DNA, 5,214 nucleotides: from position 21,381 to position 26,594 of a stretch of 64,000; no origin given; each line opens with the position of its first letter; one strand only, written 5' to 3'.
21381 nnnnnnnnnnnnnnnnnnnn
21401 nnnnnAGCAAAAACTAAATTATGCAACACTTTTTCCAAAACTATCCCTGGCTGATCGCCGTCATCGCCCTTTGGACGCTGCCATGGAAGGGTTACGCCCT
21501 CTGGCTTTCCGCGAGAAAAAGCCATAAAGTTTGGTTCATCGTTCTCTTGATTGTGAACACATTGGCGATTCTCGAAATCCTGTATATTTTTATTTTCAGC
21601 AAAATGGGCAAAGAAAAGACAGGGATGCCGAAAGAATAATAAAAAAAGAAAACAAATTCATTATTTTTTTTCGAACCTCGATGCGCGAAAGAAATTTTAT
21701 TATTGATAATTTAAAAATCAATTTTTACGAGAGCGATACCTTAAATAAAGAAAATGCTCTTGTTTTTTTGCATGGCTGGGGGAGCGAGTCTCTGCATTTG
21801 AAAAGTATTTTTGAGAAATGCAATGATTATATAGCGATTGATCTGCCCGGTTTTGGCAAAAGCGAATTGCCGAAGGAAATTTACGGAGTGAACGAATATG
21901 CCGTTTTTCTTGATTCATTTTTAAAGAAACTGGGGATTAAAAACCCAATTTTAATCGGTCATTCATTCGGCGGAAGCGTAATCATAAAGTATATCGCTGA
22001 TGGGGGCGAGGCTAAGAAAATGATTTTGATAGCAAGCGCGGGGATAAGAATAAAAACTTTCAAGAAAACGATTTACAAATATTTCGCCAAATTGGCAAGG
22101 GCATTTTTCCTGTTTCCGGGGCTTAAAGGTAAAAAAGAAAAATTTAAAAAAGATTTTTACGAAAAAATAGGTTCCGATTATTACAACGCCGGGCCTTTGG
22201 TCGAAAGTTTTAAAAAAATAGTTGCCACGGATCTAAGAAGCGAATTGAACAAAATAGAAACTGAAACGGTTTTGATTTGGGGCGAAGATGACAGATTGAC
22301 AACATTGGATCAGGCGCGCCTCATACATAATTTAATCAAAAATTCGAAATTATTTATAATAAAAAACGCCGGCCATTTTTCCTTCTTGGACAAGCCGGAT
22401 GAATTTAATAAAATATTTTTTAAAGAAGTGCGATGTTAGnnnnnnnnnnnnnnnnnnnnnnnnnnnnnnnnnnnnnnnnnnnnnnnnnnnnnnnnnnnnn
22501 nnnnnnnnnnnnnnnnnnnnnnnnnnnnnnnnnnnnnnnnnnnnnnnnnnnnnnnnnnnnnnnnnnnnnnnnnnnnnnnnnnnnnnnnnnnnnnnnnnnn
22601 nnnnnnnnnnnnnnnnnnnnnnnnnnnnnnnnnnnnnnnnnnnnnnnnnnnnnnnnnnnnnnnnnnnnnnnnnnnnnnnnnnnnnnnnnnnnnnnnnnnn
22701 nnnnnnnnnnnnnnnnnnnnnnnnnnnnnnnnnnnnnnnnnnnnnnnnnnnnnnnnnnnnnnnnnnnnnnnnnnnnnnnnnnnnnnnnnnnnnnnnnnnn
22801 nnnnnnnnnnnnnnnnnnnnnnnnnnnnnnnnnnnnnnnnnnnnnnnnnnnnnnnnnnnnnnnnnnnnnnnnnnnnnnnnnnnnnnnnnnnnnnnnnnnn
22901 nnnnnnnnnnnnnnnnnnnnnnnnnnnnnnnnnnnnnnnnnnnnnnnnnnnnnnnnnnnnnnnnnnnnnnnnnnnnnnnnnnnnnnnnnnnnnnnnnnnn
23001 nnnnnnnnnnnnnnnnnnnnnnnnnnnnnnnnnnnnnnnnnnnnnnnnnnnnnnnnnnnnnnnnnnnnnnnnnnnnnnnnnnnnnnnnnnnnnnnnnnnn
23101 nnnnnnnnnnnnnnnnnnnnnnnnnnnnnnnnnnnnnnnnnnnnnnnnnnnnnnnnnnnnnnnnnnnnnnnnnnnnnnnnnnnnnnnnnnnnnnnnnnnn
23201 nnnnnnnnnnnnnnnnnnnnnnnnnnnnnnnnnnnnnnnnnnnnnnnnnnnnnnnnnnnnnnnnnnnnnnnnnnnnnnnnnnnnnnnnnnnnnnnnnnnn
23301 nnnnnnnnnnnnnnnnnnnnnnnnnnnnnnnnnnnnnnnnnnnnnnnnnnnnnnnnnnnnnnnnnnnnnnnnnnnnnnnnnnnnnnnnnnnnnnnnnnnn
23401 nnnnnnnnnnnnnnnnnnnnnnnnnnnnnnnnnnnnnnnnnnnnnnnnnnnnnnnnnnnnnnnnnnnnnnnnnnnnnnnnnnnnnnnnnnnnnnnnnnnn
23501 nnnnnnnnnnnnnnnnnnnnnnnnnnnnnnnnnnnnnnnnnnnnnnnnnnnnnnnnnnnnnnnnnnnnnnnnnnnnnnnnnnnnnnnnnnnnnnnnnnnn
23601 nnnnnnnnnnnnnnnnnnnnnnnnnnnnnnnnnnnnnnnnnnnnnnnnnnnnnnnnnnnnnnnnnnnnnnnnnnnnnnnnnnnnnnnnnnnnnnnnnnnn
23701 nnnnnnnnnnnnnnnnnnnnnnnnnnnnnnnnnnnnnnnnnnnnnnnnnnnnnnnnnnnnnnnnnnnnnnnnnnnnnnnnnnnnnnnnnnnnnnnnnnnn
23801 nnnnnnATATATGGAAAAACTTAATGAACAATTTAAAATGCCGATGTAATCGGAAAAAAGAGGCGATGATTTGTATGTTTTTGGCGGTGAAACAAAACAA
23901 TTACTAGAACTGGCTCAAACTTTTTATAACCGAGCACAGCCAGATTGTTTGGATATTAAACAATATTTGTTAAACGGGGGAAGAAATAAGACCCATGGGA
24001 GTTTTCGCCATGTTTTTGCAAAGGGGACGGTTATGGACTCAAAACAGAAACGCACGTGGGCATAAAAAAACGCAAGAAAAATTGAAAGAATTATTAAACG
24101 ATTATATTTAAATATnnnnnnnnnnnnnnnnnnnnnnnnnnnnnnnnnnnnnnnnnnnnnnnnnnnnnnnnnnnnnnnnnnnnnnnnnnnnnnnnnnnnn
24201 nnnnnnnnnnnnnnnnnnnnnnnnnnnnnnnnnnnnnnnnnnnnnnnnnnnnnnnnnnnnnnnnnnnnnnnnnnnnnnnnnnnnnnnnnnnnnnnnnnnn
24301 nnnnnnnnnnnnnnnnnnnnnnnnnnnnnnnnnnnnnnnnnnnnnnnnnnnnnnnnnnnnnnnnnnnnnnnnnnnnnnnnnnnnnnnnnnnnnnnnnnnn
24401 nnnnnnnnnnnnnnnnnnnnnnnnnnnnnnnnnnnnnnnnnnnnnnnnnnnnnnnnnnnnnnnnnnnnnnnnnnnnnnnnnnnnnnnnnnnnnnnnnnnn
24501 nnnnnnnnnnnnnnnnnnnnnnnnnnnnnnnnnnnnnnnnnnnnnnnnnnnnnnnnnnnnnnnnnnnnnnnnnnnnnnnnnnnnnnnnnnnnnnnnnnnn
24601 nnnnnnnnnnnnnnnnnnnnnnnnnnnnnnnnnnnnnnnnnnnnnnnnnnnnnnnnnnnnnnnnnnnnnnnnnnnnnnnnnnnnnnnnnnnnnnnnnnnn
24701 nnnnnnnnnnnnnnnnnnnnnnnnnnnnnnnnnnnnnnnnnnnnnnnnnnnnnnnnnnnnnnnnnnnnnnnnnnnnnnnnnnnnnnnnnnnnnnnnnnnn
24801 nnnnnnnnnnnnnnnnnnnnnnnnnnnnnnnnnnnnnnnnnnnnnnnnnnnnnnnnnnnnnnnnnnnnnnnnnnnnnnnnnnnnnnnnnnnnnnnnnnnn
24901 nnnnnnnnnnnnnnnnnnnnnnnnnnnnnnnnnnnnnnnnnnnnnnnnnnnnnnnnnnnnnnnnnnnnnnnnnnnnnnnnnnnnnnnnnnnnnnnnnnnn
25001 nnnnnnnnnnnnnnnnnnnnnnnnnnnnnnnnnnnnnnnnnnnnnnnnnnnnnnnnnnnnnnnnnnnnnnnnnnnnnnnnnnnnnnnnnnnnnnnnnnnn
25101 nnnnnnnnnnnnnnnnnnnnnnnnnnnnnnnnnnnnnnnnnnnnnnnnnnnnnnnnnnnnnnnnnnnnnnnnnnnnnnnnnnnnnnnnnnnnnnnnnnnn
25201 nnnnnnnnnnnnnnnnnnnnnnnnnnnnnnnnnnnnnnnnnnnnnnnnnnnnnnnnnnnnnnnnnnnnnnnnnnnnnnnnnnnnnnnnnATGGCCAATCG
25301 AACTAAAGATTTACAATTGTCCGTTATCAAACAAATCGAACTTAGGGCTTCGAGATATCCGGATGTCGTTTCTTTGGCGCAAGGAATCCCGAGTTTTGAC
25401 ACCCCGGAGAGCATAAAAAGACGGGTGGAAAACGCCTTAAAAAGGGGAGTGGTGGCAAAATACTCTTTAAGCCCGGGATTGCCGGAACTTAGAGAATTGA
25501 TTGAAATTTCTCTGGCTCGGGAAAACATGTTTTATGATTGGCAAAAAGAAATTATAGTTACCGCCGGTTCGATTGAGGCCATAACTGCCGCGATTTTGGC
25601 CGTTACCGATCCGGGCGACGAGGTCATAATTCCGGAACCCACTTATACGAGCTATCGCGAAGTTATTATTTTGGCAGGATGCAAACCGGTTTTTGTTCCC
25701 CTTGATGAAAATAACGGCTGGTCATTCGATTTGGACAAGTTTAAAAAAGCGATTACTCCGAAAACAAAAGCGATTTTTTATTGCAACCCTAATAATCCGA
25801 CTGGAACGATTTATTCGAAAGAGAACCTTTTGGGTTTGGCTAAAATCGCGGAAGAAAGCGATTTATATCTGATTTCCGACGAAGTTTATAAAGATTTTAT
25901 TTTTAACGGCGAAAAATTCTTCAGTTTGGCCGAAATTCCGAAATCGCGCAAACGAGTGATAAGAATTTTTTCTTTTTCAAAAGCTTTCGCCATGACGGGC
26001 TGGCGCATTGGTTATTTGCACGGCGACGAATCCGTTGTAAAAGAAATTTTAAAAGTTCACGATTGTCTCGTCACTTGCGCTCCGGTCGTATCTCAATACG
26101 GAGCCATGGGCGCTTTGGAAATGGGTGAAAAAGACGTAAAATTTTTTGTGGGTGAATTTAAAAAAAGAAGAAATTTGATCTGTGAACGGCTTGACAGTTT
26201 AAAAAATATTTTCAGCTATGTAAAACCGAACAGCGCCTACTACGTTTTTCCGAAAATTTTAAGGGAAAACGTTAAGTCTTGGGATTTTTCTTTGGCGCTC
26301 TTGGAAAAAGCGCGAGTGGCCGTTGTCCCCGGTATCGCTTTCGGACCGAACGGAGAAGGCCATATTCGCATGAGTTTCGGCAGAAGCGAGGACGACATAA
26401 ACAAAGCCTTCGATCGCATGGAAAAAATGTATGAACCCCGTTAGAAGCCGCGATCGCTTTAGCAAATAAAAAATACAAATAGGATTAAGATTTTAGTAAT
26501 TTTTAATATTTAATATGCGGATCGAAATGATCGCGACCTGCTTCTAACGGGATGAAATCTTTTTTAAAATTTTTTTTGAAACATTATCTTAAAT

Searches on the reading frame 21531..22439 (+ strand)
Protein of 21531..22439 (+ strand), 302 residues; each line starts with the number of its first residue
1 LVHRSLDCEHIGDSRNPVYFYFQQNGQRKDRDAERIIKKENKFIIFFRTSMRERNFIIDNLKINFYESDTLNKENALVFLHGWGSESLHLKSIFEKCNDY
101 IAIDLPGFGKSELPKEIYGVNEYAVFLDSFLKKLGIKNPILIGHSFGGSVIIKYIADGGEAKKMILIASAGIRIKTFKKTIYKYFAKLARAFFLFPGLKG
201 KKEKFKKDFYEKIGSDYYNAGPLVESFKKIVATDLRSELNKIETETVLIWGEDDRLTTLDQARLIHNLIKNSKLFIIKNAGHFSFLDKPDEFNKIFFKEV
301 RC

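Call 49: search_protein_families(library=pfam, proteins=[window:21531-22439:+], max_evalue=0.001)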
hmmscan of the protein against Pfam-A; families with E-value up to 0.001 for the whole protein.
window:21531-22439:+ (302 aa): 4 families
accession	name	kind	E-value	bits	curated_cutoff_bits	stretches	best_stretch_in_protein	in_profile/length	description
PF00561.26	Abhydrolase_1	-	2.9e-24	86.5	25.8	1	75-289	1-245/245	alpha/beta hydrolase fold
PF12697.13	Abhydrolase_6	-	8.3e-19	69.5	26.3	1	77-294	1-216/217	Alpha/beta hydrolase family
PF12146.15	Hydrolase_4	-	4.8e-11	42.8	27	1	74-287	4-237/239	Serine aminopeptidase, S33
PF12695.13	Abhydrolase_5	-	0.00064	20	27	0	136-170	56-90/164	Alpha/beta hydrolase family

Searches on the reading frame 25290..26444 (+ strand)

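Call 49: search_protein_families(library=pfam, proteins=[window:25290-26444:+], max_evalue=0.001)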
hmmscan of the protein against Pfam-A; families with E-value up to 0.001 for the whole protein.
window:25290-26444:+ (384 aa): 6 families
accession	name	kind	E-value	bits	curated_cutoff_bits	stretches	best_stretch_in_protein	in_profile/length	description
PF00155.27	Aminotran_1_2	-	1.1e-64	219.4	19.7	1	25-376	2-360/361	Aminotransferase class I and II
PF01041.23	DegT_DnrJ_EryC1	-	1.3e-12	48.1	19.8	1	88-197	42-145/360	DegT/DnrJ/EryC1/StrS aminotransferase family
PF00266.25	Aminotran_5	-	1.4e-08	34.6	21.5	1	84-185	60-166/371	Aminotransferase class-V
PF01053.26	Cys_Met_Meta_PP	-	1.9e-05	23.9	27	1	89-197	71-173/381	Cys/Met metabolism PLP-dependent enzyme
PF01212.27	Beta_elim_lyase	-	0.00033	20.5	27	1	100-197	62-168/288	Beta-eliminating lyase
PF01276.26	OKR_DC_1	-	0.00038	19.8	27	1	84-142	81-139/417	Orn/Lys/Arg decarboxylase, major domain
